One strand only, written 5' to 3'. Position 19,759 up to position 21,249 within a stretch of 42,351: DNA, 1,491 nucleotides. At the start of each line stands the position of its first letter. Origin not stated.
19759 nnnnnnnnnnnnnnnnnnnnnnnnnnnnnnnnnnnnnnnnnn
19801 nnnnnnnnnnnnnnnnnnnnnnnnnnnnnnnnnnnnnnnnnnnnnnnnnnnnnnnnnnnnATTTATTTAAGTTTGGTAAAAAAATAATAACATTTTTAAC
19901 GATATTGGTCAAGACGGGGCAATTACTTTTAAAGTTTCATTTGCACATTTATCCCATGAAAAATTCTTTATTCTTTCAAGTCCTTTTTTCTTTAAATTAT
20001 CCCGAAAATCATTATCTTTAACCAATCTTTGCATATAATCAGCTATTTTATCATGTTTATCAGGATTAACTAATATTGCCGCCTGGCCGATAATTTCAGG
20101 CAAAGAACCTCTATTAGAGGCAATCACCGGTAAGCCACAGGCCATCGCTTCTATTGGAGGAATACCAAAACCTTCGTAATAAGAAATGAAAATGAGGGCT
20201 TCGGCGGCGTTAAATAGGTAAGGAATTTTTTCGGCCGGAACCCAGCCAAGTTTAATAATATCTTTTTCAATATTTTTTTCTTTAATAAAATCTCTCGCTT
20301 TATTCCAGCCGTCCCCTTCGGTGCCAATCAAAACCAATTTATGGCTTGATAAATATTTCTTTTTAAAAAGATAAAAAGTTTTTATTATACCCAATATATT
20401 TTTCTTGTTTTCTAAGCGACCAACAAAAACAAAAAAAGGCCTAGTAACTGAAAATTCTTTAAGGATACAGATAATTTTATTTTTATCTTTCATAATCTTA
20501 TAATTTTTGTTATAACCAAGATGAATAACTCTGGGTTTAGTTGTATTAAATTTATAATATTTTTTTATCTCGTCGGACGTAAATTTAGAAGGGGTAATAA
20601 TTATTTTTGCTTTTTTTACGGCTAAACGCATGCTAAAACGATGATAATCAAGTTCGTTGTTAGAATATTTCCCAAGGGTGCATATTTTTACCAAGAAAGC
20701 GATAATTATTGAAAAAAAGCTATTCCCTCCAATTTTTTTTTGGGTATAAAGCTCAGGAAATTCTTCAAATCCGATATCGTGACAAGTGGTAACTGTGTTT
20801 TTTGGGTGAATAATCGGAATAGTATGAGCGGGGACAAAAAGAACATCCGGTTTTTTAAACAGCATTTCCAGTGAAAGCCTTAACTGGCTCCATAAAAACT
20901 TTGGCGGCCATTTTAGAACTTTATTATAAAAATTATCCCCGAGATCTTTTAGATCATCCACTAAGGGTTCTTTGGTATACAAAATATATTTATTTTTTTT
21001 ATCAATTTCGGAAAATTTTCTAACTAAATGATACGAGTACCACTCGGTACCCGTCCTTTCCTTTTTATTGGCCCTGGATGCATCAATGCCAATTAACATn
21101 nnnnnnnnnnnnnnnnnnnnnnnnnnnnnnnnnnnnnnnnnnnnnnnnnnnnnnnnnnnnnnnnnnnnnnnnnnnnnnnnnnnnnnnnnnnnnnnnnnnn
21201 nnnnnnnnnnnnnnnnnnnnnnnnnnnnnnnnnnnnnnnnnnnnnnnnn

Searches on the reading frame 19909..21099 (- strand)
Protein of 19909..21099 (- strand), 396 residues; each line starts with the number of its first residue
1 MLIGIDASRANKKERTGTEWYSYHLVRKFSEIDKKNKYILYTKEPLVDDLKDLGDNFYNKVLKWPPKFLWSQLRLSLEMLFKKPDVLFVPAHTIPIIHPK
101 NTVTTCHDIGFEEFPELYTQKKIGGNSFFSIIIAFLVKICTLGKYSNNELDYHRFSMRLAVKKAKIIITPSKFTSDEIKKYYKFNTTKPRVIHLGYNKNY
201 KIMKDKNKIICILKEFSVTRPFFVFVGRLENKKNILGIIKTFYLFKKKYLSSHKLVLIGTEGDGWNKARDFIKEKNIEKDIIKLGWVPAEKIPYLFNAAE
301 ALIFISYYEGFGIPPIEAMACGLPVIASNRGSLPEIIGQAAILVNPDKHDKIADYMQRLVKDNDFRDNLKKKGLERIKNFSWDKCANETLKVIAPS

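Call 48: search_protein_families(library=pfam, proteins=[window:19909-21099:-], max_evalue=0.00001)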
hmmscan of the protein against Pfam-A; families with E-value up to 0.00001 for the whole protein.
window:19909-21099:- (396 aa): 4 families
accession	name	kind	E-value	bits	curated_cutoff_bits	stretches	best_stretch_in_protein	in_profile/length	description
PF00534.26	Glycos_transf_1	-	3.7e-37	127.9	26.4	1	218-374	13-170/172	Glycosyl transferases group 1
PF13692.12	Glyco_trans_1_4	-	6.2e-28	98.3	27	1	221-362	2-142/142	Glycosyl transferases group 1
PF13524.12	Glyco_trans_1_2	-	3.3e-07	30.8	25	1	254-388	16-141/144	Glycosyl transferase-like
PF13439.12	Glyco_transf_4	-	6.5e-07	30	28.5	1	61-197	47-167/170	Glycosyltransferase Family 4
